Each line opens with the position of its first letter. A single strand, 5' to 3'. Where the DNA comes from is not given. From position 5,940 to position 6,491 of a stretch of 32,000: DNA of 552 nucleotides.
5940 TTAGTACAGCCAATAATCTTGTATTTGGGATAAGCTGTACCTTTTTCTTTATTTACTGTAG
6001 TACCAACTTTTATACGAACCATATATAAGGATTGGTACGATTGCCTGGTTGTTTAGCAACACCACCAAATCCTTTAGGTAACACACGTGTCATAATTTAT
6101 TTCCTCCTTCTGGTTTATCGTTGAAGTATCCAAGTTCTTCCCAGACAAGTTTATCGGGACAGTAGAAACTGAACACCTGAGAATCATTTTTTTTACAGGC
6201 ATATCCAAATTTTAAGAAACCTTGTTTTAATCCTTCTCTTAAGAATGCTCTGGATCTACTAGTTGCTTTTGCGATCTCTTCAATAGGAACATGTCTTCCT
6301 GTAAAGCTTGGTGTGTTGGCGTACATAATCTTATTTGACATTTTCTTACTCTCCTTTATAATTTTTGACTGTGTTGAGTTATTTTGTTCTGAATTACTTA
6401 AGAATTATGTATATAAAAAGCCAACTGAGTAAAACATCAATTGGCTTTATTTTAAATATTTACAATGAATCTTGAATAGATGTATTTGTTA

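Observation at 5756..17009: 11.2-kb island inserted in the 3' end of rpsI, bounded by a 75-bp repeat that duplicates the rpsI stop region and terminator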

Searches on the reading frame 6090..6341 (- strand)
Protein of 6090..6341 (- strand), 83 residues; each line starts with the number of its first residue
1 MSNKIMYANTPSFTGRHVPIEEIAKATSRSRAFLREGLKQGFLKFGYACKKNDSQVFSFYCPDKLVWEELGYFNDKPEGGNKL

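Call 8: search_protein_families(library=pfam, proteins=[window:6090-6341:-], max_evalue=0.01)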
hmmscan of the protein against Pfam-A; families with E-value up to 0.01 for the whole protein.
window:6090-6341:- (83 aa): 0 families

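Call 15: find_encoding_contigs(protein=window:6090-6341:-, flank=10000, max_places=10)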
Protein window:6090-6341:- (83 aa): 1 contig read that carries it; 1 place shown.
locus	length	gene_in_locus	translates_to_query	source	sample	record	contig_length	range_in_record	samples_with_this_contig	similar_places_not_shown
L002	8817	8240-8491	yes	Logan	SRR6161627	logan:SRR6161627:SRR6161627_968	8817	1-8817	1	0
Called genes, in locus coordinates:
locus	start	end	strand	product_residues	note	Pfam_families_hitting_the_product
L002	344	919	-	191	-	PF04647:AgrB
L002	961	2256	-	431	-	PF14689:SPOB_a (weak), PF14501:HATPase_c_5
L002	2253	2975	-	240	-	PF00072:Response_reg, PF04397:LytTR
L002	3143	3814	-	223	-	PF00005:ABC_tran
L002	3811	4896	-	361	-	-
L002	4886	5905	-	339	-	-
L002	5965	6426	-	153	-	-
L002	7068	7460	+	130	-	-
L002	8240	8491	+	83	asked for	-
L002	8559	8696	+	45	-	-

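Call 25: find_homologous_proteins(query=window:6090-6341:-, max_evalue=0.001)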
Query window:6090-6341:- (83 aa): 21 proteins with E <= 0.001 among 21 candidates.
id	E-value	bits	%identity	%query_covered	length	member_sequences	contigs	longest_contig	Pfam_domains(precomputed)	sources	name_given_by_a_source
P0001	8.9e-51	187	100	100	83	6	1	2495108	-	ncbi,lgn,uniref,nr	ncbi:flagellar hook-length control protein [Erysipelothrix larvae]|uniref:Flagellar hook-length cont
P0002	6.2e-38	146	77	100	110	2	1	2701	-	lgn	-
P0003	1.2e-35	139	75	100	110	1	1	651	-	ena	-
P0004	3.0e-34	134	77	93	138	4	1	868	-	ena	-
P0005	6.9e-34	133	77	90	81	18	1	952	-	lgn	-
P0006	5.7e-33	130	72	92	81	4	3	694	-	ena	-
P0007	1.0e-32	129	73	93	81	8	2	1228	-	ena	-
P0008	3.1e-32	128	72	92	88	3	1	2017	-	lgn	-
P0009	3.7e-32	128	75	90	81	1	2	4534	-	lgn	-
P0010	2.7e-31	125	71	90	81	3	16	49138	-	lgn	-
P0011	3.3e-30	121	77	98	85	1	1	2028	-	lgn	-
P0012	5.1e-28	114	70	88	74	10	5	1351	-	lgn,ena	-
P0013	4.2e-27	112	67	88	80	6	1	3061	-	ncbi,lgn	-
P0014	3.6e-26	109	64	93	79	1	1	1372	-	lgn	-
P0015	1.7e-25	106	65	87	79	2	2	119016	-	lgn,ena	-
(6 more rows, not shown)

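Call 26: find_encoding_contigs(protein=P0010, flank=10000, max_places=6)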
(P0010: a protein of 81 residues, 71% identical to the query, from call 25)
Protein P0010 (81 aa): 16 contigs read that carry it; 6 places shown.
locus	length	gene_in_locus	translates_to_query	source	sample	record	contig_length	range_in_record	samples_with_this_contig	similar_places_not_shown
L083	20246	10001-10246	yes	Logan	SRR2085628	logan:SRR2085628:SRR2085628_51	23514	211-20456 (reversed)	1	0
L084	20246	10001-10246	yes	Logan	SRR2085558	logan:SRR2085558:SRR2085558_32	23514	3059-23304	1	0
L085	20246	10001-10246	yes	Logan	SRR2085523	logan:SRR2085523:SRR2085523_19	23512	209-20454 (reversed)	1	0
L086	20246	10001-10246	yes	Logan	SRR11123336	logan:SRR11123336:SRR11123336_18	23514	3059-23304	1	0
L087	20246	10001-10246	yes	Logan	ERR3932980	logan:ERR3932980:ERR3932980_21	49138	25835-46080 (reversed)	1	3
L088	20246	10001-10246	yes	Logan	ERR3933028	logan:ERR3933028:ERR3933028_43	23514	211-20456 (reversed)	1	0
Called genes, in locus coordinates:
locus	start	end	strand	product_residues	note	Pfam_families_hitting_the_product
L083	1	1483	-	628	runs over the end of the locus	PF00176:SNF2-rel_dom, PF04851:ResIII, PF00270:DEAD (faint), PF00271:Helicase_C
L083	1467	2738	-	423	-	-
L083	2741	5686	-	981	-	PF04851:ResIII, PF19778:RE_endonuc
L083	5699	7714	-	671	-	PF01555:N6_N4_Mtase, PF18273:T3RM_EcoP15I_C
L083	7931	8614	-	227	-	PF12844:HTH_19 (weak), PF13560:HTH_31 (weak), PF01381:HTH_3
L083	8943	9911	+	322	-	PF13481:AAA_25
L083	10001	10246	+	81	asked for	-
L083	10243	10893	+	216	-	-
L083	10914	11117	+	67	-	PF00589:Phage_integrase (weak)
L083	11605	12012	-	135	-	PF00380:Ribosomal_S9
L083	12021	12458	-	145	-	PF00572:Ribosomal_L13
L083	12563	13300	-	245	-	PF01416:PseudoU_synth_1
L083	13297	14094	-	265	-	PF02361:CbiQ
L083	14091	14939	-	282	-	PF00005:ABC_tran, PF02463:SMC_N (weak), PF13175:AAA_15 (faint), PF13304:AAA_21 (weak)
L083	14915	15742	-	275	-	PF02463:SMC_N, PF00005:ABC_tran, PF13175:AAA_15 (weak), PF13401:AAA_22 (faint)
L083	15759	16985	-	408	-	PF05343:Peptidase_M42 (faint), PF01546:Peptidase_M20, PF07687:M20_dimer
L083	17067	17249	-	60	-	-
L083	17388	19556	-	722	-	PF00149:Metallophos, PF02872:5_nucleotid_C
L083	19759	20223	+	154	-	-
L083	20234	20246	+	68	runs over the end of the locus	PF01381:HTH_3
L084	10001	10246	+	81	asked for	-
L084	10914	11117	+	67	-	PF00589:Phage_integrase (weak)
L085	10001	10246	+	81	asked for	-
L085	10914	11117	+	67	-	PF00589:Phage_integrase (weak)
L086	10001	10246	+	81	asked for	-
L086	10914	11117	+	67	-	PF00589:Phage_integrase (weak)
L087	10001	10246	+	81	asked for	-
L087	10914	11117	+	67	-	PF00589:Phage_integrase (weak)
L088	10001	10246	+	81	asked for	-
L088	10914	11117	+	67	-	PF00589:Phage_integrase (weak)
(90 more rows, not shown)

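Call 27: find_encoding_contigs(protein=P0015, flank=10000, max_places=4)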
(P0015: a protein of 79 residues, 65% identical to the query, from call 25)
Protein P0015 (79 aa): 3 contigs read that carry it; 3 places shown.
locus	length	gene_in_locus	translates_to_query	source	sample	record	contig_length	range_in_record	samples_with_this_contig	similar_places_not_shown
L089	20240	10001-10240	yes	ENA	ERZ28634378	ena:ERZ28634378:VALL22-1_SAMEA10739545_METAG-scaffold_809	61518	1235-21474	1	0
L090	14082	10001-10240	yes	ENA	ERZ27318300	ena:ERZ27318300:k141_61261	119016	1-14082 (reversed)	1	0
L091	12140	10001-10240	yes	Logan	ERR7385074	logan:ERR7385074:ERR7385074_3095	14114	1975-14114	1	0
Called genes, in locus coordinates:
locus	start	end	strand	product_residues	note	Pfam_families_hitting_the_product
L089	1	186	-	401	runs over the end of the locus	PF01232:Mannitol_dh, PF08125:Mannitol_dh_C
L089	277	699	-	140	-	PF03610:EIIA-man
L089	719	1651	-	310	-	-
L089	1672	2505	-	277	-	PF03613:EIID-AGA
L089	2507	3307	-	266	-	PF03609:EII-Sor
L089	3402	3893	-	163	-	PF03830:PTSIIB_sorb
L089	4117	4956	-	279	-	PF01418:HTH_6, PF01380:SIS, PF13580:SIS_2 (weak)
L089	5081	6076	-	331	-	PF00389:2-Hacid_dh, PF03446:NAD_binding_2 (faint), PF02826:2-Hacid_dh_C, PF01262:AlaDh_PNT_C (faint)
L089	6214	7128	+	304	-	PF03547:Mem_trans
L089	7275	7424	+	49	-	-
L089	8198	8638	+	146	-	PF08281:Sigma70_r4_2, PF04545:Sigma70_r4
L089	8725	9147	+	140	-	-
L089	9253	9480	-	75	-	-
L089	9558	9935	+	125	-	PF02452:PemK_toxin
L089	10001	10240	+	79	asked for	-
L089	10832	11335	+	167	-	PF00589:Phage_integrase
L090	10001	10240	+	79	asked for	-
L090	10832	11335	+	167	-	PF00589:Phage_integrase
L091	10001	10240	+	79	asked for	-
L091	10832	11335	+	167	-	PF00589:Phage_integrase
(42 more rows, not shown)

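Call 39: find_encoding_contigs(protein=P0024, flank=10000, max_places=10)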
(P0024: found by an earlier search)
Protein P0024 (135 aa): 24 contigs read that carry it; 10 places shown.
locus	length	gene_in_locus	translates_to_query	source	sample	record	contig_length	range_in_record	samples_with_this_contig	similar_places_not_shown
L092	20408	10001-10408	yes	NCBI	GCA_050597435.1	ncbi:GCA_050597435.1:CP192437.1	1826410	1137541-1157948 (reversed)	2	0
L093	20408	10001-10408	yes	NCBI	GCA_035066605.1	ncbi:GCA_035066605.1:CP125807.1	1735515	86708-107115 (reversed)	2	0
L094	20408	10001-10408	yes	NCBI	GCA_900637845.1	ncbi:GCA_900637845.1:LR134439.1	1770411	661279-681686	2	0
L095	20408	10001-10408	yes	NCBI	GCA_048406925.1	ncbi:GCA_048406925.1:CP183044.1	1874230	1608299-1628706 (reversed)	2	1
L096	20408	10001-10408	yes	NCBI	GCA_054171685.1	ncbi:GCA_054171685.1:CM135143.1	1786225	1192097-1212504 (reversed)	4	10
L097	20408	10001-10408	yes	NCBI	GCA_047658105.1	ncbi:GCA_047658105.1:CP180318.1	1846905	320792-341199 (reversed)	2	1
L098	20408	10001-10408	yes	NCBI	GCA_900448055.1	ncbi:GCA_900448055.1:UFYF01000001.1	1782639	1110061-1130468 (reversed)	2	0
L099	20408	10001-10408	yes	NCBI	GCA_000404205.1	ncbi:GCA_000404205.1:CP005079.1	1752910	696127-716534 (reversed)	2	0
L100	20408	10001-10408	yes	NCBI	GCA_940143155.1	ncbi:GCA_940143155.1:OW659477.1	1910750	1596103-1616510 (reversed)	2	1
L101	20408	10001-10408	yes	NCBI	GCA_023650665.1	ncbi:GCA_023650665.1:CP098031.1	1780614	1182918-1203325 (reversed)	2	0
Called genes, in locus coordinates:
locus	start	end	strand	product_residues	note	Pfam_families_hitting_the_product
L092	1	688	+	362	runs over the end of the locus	PF19200:MupG_N, PF05913:MupG_C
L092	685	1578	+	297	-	PF01869:BcrAD_BadFG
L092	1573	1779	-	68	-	PF01381:HTH_3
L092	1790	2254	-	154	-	-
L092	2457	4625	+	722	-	PF00149:Metallophos, PF02872:5_nucleotid_C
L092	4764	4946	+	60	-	-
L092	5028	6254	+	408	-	PF05343:Peptidase_M42 (faint), PF01546:Peptidase_M20, PF07687:M20_dimer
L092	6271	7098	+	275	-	PF02463:SMC_N, PF13175:AAA_15 (weak), PF00005:ABC_tran, PF13401:AAA_22 (faint)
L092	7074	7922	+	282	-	PF00005:ABC_tran, PF02463:SMC_N (weak), PF13175:AAA_15 (faint), PF13304:AAA_21 (weak)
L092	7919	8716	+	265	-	PF02361:CbiQ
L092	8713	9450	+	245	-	PF01416:PseudoU_synth_1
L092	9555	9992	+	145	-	PF00572:Ribosomal_L13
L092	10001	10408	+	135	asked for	PF00380:Ribosomal_S9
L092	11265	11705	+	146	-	PF00210:Ferritin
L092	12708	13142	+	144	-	PF00583:Acetyltransf_1, PF13673:Acetyltransf_10, PF13508:Acetyltransf_7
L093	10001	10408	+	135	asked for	PF00380:Ribosomal_S9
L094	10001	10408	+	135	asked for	PF00380:Ribosomal_S9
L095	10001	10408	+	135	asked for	PF00380:Ribosomal_S9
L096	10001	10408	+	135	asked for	PF00380:Ribosomal_S9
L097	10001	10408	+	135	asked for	PF00380:Ribosomal_S9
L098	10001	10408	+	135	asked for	PF00380:Ribosomal_S9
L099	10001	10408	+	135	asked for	PF00380:Ribosomal_S9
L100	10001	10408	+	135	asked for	PF00380:Ribosomal_S9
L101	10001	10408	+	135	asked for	PF00380:Ribosomal_S9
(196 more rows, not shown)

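Call 40: find_encoding_contigs(protein=P0041, flank=10000, max_places=8)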
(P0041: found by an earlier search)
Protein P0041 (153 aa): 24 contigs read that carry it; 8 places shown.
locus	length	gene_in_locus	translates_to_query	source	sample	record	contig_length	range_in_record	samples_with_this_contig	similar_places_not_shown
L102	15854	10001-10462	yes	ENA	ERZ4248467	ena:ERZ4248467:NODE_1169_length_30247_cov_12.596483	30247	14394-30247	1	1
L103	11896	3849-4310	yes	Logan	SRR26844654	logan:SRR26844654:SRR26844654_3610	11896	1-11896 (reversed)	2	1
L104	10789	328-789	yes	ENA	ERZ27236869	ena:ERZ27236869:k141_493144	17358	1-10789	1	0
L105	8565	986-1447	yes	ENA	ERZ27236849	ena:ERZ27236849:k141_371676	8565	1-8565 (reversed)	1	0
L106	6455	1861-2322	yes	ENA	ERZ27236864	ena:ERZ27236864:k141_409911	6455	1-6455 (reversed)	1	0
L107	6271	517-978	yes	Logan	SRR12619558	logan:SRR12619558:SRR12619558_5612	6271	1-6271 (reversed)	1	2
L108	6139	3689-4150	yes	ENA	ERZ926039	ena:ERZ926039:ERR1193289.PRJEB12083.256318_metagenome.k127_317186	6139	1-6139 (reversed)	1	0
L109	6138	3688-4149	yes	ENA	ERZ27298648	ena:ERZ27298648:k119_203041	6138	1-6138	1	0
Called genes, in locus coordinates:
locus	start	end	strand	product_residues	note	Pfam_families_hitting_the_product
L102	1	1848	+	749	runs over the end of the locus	PF01136:Peptidase_U32, PF12392:DUF3656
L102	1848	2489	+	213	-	PF00702:Hydrolase, PF13419:HAD_2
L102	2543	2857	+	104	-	-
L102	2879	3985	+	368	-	PF01743:PolyA_pol, PF12627:PolyA_pol_RNAbd, PF13735:tRNA_NucTran2_2 (weak)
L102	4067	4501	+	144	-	PF01047:MarR, PF12802:MarR_2, PF13463:HTH_27 (weak), PF13412:HTH_24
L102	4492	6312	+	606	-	PF00664:ABC_membrane, PF00005:ABC_tran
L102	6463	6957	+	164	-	PF00572:Ribosomal_L13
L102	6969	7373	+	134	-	PF00380:Ribosomal_S9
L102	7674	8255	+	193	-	-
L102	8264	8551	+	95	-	PF08843:AbiEii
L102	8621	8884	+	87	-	PF01527:HTH_Tnp_1, PF02796:HTH_7 (weak), PF13384:HTH_23 (weak), PF13518:HTH_28 (weak), PF13551:HTH_29 (weak)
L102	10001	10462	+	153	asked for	-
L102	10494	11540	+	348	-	-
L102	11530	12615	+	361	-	-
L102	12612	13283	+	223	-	PF00005:ABC_tran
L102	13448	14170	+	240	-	PF00072:Response_reg, PF04397:LytTR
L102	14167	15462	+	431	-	PF14689:SPOB_a (faint), PF14501:HATPase_c_5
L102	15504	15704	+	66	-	PF04647:AgrB (weak)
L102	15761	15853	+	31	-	?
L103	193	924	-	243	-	-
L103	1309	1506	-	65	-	-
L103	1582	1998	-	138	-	-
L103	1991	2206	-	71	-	PF13560:HTH_31 (weak), PF12844:HTH_19 (weak), PF01381:HTH_3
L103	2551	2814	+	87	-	PF01527:HTH_Tnp_1, PF02796:HTH_7 (weak), PF13384:HTH_23 (weak), PF13518:HTH_28 (weak), PF13551:HTH_29 (weak)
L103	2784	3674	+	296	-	PF13276:HTH_21, PF00665:rve, PF13683:rve_3, PF13333:rve_2 (weak)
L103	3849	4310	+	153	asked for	-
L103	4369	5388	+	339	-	-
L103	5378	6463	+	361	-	-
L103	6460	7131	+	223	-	PF00005:ABC_tran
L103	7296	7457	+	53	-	-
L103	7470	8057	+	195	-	PF00072:Response_reg (weak), PF04397:LytTR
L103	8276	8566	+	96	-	-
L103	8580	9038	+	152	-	-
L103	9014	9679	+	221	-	PF00089:Trypsin, PF13365:Trypsin_2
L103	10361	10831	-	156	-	PF01872:RibD_C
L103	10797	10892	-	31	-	-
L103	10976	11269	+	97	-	PF00440:TetR_N (weak)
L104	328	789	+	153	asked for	-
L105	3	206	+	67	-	?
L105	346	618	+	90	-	PF13683:rve_3, PF13333:rve_2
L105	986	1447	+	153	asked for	-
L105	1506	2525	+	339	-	-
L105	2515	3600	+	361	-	-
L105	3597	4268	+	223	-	PF00005:ABC_tran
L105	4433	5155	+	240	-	PF00072:Response_reg, PF04397:LytTR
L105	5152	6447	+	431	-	PF14689:SPOB_a (faint), PF14501:HATPase_c_5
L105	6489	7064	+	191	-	PF04647:AgrB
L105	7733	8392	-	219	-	PF00665:rve, PF13683:rve_3, PF13333:rve_2 (weak)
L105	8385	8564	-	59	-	?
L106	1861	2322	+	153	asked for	-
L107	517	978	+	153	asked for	-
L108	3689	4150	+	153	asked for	-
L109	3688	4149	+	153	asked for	-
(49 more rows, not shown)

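Call 52: search_protein_families(library=ncbifam, proteins=[window:6090-6341:-], max_evalue=0.01)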
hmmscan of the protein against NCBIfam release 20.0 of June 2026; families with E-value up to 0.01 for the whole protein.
window:6090-6341:- (83 aa): 0 families

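Call 53: search_protein_families(library=pfam, proteins=[L083:10243-10893:+, L083:10896-11117:+, L102:7674-8255:+], max_evalue=1)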
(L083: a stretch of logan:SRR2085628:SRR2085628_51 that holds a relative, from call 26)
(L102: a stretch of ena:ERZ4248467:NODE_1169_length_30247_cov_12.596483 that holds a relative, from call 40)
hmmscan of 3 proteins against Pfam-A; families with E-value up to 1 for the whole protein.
L083:10243-10893:+ (216 aa): 1 family
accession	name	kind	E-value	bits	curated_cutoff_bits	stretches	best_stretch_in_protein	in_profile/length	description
PF22208.1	Cas_Csm6_CARF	-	0.38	10.9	27.5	0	142-172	5-34/106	Cas_Csm6 CARF domain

L083:10896-11117:+ (73 aa): 2 families
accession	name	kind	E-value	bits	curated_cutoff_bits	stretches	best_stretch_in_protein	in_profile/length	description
PF00589.27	Phage_integrase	-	1.5e-08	35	27.1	1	3-47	127-169/172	Phage integrase family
PF07506.17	RepB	-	0.17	12.4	30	1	9-66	10-73/185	RepB plasmid partitioning protein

L102:7674-8255:+ (193 aa): 1 family
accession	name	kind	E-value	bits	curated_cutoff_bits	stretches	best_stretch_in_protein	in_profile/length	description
PF23302.1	HTH_DNAJC9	-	0.063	13.9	27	0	154-182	9-36/69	DNAJC9 HTH domain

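Call 65: predict_structure(alignment_id=A6)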
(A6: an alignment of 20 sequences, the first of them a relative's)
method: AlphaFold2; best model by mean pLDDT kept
length: 83 residues; sequences in the alignment: 20
mean_pLDDT: 60.4   pTM: 0.46
mean pLDDT of the five models: 60.4, 53.7, 53.3, 53.2, 51.7
residues with pLDDT >= 90: 0; 70-90: 24; 50-70: 36; < 50: 23
segments of 3 or more residues with pLDDT < 50: 1-14, 75-83
pLDDT, mean of each block of 10 residues (from residue 1): 43 58 79 79 60 60 63 48 33
secondary structure, 60 per line:
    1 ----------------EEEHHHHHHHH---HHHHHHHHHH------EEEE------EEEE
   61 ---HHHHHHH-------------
elements in order: E17-19 H20-27 H31-40 E47-50 E57-60 H64-70

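Call 68: find_homologous_proteins(query=L083:10243-10893:+, max_evalue=0.00001)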
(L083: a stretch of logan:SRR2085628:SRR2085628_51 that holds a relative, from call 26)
Query L083:10243-10893:+ (216 aa): 33 proteins with E <= 0.00001 among 74 candidates.
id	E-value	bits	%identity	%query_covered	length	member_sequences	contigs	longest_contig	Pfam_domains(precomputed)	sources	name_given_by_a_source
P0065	4.1e-133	460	93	99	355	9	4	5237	PF00589.28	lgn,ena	-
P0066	1.1e-124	432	86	99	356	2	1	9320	PF00589.28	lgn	-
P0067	3.7e-124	431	85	99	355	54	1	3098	PF00589.28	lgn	-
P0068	4.0e-102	359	69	99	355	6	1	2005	PF00589.28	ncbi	-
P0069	3.8e-100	352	72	99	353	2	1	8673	PF00589.28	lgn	-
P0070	5.1e-99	348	69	99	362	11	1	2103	PF00589.28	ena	-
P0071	1.2e-98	347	70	99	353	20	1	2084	PF00589.28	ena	-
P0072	8.8e-96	338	67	99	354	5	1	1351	PF00589.28,PF22823.3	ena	-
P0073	1.4e-88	314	63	99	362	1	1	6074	PF00589.28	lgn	-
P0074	1.3e-83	298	61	98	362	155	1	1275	PF14659.13,PF00589.28,PF22823.3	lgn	-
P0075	2.7e-80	287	62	98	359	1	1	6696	PF00589.28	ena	-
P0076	1.3e-79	285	59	98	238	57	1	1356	-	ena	-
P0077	2.6e-78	281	59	98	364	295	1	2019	PF00589.28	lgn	-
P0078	2.3e-77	278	60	97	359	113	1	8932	PF00589.28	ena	-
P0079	4.6e-77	277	57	97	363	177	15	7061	PF00589.28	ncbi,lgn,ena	-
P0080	8.0e-77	276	60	97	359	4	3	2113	PF00589.28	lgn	-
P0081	8.3e-77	276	59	97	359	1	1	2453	PF00589.28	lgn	-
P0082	9.5e-77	276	57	98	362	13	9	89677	PF00589.28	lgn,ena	-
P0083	4.4e-76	273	59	97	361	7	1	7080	PF00589.28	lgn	-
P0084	2.5e-74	268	57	98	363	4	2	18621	PF00589.28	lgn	-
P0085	5.0e-73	263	59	98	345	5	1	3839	PF00589.28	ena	-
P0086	3.8e-67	244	52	98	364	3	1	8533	PF00589.28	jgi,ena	jgi:integrase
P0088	2.6e-52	196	46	99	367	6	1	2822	PF00589.28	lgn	-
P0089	6.2e-50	188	45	97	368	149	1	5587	PF00589.28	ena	-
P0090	3.9e-42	163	41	96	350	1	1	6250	PF00589.28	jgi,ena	-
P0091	4.3e-42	162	41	97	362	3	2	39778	PF00589.28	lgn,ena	-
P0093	3.8e-39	153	40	97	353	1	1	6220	PF00589.28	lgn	-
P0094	3.4e-36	143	38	99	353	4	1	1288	PF14659.13,PF00589.28,PF22823.3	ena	-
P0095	4.2e-35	140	34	97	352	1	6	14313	PF00589.28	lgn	-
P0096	1.0e-33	135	67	46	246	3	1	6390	PF00589.28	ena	-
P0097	2.7e-32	130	38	97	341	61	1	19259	PF14659.13,PF00589.28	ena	-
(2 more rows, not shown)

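Call 69: fold_search(model_id=the predicted structure, library=pdb)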
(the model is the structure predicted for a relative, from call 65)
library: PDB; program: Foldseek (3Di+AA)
matches with E <= 10: 576; with E <= 0.001: 0
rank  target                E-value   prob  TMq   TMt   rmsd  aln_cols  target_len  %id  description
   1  5yhx_N                2.3e-01  0.69  0.42  0.28   5.0        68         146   19  Structure of Lactococcus lactis ZitR, wild type (released 2017-12-06)
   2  4omz_C                2.5e-01  0.66  0.40  0.35   6.1        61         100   16  Crystal Structure of NolR from Sinorhizobium fredii (released 2014-04-16)
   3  4omz_B                2.5e-01  0.63  0.41  0.36   6.0        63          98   16  Crystal Structure of NolR from Sinorhizobium fredii (released 2014-04-16)
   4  4omz_A                2.5e-01  0.54  0.40  0.35   6.3        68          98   15  Crystal Structure of NolR from Sinorhizobium fredii (released 2014-04-16)
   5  7lwr_A                2.8e-01  0.72  0.39  0.54   5.3        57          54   12  Structural and Biochemical Insight into Assembly of Molecular Motors Involved in Viral DNA Packaging (released 2022-03-09)
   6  6fi9_A                2.8e-01  0.69  0.44  0.29   4.8        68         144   16  Crystal Structure of a zinc-responsive MarR family member, Lactococcus lactis ZitR (released 2019-02-20)
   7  5jls                  3.0e-01  0.51  0.39  0.27   5.2        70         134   21  Crystal Structure of Adhesin competence repressor (AdcR) from Streptococcus pyogenes (C-terminally His tagged) (released 2017-05-03)
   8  7p6f_DDD              3.0e-01  0.47  0.39  0.34   7.7        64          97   17  1.93 A resolution X-ray crystal structure of the transcriptional regulator SrnR from Streptomyces griseus (released 2022-05-25)
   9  9gs9_J                3.4e-01  0.44  0.36  0.10   7.9        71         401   17  Tn7016 PseCAST QCascade (released 2024-10-16)
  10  6cmv_B                3.4e-01  0.38  0.35  0.27   8.3        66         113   12  Crystal structure of Archaeal Biofilm Regulator (AbfR2) from Sulfolobus acidocaldarius (released 2018-11-14)
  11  5yhx_M                3.4e-01  0.30  0.34  0.24   5.5        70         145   20  Structure of Lactococcus lactis ZitR, wild type (released 2017-12-06)
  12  6jni_G                3.6e-01  0.80  0.41  0.28   5.6        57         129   19  Crystal structure of the transcriptional regulator CadR from P. putida in complex with Zinc(II) and DNA (released 2019-09-25)
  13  6jni_C                3.6e-01  0.75  0.40  0.27   5.7        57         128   18  Crystal structure of the transcriptional regulator CadR from P. putida in complex with Zinc(II) and DNA (released 2019-09-25)
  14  7dvt                  3.6e-01  0.44  0.37  0.23   6.0        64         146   17  Crystal structure of heme sensor protein PefR in complex with heme and carbon monoxide (released 2021-09-29)
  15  4omy_A                3.9e-01  0.54  0.41  0.36   6.0        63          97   16  Crystal Structure of SeMet NolR from Sinorhizobium fredii in complex with oligo AT DNA (released 2014-04-16)
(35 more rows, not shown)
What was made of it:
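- The excisionase assignment of xis rests on its position and on a low-confidence winged-helix-like model (calls 65, 69).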
